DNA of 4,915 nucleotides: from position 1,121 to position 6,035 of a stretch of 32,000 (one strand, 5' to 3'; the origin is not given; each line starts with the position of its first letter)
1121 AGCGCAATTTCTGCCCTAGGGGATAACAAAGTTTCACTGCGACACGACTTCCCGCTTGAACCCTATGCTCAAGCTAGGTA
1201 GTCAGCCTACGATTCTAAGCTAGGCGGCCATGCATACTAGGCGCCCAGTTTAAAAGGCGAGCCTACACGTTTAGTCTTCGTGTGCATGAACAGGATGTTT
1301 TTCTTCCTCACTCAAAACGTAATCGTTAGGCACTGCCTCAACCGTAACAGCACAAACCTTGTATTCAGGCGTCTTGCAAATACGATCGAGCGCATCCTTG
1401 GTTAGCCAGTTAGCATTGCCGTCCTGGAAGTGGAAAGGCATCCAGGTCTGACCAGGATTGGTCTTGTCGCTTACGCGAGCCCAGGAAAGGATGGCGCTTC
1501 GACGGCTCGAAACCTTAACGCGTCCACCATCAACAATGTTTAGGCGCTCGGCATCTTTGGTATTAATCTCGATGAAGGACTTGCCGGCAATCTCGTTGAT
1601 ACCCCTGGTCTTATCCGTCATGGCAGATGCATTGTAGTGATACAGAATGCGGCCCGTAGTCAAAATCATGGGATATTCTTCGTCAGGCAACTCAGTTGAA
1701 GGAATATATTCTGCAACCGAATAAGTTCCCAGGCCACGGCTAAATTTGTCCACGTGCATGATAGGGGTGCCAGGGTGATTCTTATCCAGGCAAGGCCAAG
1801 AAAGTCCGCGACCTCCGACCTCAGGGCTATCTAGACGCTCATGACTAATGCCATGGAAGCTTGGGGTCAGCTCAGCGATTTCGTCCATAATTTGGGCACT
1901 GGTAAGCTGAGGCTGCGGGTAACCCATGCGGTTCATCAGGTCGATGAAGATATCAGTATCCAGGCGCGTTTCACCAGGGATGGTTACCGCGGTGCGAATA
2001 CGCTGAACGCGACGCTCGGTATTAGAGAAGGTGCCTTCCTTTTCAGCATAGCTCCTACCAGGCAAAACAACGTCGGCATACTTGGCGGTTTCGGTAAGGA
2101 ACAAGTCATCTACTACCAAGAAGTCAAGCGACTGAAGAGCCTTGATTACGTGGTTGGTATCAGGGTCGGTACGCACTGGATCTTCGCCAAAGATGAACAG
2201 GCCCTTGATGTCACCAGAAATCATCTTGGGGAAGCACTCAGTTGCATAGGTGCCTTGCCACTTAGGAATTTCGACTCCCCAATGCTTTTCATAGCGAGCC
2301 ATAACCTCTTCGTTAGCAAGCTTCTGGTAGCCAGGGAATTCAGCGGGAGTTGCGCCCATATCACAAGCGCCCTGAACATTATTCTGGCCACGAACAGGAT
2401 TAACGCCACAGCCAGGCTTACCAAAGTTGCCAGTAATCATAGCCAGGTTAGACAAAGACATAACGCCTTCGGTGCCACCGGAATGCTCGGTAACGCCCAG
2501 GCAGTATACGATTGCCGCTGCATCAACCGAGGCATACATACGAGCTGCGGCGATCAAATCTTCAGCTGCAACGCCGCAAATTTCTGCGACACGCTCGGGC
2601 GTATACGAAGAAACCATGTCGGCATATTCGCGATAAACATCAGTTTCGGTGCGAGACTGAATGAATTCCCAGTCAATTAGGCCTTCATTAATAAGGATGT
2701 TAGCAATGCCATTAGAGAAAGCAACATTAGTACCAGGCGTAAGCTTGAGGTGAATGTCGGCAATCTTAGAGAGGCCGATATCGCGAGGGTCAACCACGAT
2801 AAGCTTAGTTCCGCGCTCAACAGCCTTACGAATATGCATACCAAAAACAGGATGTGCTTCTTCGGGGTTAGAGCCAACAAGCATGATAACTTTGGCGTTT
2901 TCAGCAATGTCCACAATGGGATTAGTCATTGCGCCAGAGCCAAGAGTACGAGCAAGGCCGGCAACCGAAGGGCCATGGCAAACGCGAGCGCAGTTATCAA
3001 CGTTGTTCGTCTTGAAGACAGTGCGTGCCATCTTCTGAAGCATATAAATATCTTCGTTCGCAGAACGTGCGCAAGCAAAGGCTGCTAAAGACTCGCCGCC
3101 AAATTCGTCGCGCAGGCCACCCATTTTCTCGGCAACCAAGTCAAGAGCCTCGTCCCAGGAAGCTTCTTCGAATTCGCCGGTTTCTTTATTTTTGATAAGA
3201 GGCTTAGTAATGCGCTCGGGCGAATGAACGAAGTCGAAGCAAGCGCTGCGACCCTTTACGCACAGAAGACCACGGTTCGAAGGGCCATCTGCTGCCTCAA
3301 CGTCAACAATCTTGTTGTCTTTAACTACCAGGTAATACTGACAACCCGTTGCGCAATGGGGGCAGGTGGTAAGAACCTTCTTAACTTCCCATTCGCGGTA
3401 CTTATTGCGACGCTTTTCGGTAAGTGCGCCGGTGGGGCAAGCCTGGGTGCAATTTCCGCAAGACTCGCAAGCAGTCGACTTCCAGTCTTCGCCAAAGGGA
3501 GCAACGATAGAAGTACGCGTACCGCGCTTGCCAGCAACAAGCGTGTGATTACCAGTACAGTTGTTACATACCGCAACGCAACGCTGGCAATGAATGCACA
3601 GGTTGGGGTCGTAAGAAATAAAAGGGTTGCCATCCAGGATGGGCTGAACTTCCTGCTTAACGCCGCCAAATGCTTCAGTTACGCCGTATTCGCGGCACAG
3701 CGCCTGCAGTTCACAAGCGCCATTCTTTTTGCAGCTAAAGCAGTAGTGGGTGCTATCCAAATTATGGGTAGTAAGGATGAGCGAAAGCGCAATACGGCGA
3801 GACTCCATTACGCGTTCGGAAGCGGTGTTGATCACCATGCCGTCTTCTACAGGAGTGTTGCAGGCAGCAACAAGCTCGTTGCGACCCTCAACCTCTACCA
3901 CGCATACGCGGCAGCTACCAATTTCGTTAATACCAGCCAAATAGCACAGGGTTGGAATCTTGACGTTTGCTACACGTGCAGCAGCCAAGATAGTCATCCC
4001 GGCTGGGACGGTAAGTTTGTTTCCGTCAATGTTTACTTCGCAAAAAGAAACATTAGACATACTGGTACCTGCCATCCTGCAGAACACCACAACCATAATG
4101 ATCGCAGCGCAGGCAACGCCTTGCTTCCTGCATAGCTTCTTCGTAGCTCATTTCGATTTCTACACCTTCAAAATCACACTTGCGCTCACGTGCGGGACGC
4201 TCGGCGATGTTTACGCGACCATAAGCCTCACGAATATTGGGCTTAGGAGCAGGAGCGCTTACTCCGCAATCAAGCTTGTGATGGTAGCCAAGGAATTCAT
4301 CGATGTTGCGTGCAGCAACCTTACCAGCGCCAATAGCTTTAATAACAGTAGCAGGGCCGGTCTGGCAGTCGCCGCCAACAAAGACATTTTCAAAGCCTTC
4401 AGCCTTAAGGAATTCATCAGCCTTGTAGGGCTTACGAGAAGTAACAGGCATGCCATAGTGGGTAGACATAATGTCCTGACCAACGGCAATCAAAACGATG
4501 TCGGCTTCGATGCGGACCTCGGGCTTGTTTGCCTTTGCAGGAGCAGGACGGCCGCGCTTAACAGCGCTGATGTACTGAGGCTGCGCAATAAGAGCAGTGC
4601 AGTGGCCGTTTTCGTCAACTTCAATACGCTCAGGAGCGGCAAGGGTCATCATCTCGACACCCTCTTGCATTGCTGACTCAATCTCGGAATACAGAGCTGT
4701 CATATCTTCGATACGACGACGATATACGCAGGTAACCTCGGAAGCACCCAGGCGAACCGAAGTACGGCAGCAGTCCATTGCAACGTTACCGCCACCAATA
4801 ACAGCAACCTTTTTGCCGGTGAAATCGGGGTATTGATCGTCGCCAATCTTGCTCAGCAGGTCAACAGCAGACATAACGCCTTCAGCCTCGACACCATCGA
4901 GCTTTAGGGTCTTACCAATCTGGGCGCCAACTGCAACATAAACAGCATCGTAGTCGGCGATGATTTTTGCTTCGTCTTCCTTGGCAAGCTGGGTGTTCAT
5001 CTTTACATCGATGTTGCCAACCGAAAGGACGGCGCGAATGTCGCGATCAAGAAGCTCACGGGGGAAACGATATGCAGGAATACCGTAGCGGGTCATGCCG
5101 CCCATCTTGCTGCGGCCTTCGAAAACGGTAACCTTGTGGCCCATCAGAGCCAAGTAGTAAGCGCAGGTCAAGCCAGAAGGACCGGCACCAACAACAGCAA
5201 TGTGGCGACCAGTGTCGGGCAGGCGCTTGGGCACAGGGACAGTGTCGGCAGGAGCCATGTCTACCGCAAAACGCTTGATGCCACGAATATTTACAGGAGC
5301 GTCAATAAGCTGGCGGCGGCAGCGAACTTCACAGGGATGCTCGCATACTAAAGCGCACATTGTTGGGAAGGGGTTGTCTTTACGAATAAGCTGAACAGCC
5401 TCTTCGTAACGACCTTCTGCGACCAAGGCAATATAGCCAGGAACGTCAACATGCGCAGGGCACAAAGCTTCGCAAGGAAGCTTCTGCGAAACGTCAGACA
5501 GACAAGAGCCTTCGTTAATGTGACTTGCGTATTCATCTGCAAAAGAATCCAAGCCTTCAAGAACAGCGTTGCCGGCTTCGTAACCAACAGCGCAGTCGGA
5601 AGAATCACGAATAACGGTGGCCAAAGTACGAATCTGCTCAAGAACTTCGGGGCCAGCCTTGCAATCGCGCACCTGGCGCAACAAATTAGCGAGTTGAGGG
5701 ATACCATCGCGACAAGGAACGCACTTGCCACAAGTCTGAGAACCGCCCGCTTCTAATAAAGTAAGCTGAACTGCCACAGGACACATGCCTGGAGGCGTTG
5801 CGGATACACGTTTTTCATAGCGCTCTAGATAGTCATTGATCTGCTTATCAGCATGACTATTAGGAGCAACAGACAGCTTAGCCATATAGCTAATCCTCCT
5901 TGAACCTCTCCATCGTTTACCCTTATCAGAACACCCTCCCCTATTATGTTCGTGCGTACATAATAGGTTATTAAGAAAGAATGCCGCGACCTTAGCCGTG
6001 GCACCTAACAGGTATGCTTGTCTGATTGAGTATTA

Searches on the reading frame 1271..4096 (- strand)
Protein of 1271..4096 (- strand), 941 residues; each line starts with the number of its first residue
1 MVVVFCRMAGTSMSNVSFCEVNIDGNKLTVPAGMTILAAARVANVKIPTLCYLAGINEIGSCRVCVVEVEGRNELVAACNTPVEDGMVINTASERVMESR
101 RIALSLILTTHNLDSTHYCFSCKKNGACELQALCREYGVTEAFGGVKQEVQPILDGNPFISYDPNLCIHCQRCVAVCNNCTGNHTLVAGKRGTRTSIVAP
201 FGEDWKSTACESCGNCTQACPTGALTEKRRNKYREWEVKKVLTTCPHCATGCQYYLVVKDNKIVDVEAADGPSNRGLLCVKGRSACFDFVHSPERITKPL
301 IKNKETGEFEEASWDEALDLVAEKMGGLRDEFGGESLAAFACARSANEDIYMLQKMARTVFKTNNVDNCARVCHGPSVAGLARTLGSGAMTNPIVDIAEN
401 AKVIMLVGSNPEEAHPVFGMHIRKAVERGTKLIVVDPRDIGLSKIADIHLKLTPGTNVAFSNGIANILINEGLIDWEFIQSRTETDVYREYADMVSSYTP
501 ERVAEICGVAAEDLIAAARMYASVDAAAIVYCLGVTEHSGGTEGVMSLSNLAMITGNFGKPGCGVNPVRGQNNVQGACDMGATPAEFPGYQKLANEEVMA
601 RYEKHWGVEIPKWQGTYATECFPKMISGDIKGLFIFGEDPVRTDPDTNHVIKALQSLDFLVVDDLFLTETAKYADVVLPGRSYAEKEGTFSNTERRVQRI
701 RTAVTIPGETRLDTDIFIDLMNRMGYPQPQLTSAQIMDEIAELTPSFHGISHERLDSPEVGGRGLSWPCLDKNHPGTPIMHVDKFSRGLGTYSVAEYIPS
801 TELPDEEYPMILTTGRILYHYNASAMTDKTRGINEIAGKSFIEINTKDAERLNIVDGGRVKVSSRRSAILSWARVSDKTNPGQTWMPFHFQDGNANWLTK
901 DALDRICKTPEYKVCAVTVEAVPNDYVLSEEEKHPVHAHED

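Call 35: search_protein_families(library=pfam, proteins=[window:1271-4096:-], max_evalue=0.001)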
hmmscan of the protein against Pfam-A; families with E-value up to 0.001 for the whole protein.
window:1271-4096:- (941 aa): 10 families
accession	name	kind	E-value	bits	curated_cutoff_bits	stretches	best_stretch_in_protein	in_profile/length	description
PF00384.28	Molybdopterin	-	2.2e-75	254.4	24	1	295-722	1-352/353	Molybdopterin oxidoreductase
PF01568.27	Molydop_binding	-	2.6e-27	95.5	26.8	1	810-916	1-110/110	Molydopterin dinucleotide binding domain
PF13510.11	Fer2_4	-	1.7e-19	70.1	22.8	1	21-93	6-81/82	2Fe-2S iron-sulfur cluster binding domain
PF10588.14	NADH-G_4Fe-4S_3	-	4.9e-12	45.6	27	1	100-141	1-38/40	NADH-ubiquinone oxidoreductase-G iron-sulfur binding region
PF04879.21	Molybdop_Fe4S4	-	5.9e-12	45.8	22.7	1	239-285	2-49/55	Molybdopterin oxidoreductase Fe4S4 domain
PF22117.2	Fer4_Nqo3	-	7e-10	39.4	27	1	158-226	2-67/67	NADH-quinone oxidoreductase subunit 3, ferredoxin-like domain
PF00037.32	Fer4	-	1.2e-06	28.5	21.1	1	208-226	6-24/24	4Fe-4S binding domain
PF12838.12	Fer4_7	-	5.3e-05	24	27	0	210-253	2-45/52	4Fe-4S dicluster domain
PF13187.11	Fer4_9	-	0.00026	21.4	27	1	209-252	1-43/52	4Fe-4S dicluster domain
PF12837.12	Fer4_6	-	0.00088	19.6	25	0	205-225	4-24/24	4Fe-4S binding domain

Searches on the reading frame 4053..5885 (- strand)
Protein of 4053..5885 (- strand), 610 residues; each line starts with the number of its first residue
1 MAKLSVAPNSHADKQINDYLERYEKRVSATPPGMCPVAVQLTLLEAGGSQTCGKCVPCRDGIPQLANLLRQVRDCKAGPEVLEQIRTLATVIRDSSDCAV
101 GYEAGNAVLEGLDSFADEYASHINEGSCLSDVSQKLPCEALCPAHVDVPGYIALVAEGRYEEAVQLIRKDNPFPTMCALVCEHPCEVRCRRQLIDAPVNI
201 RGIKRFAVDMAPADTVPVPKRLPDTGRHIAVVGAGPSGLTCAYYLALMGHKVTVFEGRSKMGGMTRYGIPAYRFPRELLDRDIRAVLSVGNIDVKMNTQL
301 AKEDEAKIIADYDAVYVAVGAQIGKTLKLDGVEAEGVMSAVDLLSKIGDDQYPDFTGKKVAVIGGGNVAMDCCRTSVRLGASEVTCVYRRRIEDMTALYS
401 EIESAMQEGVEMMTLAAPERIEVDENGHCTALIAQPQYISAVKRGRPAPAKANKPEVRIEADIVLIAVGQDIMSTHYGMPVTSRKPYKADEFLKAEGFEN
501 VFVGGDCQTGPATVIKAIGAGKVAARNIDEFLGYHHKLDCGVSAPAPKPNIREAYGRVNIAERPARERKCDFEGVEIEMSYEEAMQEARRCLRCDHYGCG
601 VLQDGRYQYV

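Call 35: search_protein_families(library=pfam, proteins=[window:4053-5885:-], max_evalue=0.001)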
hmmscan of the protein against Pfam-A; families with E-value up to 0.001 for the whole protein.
window:4053-5885:- (610 aa): 15 families
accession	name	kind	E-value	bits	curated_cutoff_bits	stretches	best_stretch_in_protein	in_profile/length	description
PF07992.20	Pyr_redox_2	-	4e-28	99.1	26.1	1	228-521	2-291/291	Pyridine nucleotide-disulphide oxidoreductase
PF14691.11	Fer4_20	-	7.2e-23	81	25.8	1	134-212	28-109/113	Dihydroprymidine dehydrogenase domain II, 4Fe-4S cluster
PF10589.14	NADH_4Fe-4S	-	9.7e-20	70.7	23.5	1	45-122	8-85/85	NADH-ubiquinone oxidoreductase-F iron-sulfur binding region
PF00070.33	Pyr_redox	-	9.9e-14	52.1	22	2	228-262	1-35/82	Pyridine nucleotide-disulphide oxidoreductase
PF13450.12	NAD_binding_8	-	1.2e-09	38.7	21.9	1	231-266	1-36/68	NAD(P)-binding Rossmann-like domain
PF13738.12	Pyr_redox_3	-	5.1e-09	36.2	30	1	351-434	158-240/305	Pyridine nucleotide-disulphide oxidoreductase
PF13241.12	NAD_binding_7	-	7.2e-08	33.4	22.1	0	354-394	4-46/104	Putative NAD(P)-binding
PF01946.23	Thi4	-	3e-07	30.4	26.2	1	228-268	19-60/235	Thi4 family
PF01266.30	DAO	-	8.3e-07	29.3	27.9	1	229-263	2-37/353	FAD dependent oxidoreductase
PF01593.30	Amino_oxidase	-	1.9e-06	27.9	19.8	1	237-263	2-28/443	Flavin containing amine oxidoreductase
PF00890.30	FAD_binding_2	-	5.7e-05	22.9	20.4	1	229-267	2-40/414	FAD binding domain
PF03486.20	HI0933_like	-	0.00014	21.9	50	1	228-262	2-36/244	HI0933-like protein Rossmann domain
PF12831.13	FAD_oxidored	-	0.00015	21.7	27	1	229-265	2-38/416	FAD dependent oxidoreductase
PF03807.23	F420_oxidored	-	0.00023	22.2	21.6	0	359-408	1-50/94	NADP oxidoreductase coenzyme F420-dependent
PF01262.27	AlaDh_PNT_C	-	0.00029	20.7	23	0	358-386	29-56/214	Alanine dehydrogenase/PNT, C-terminal domain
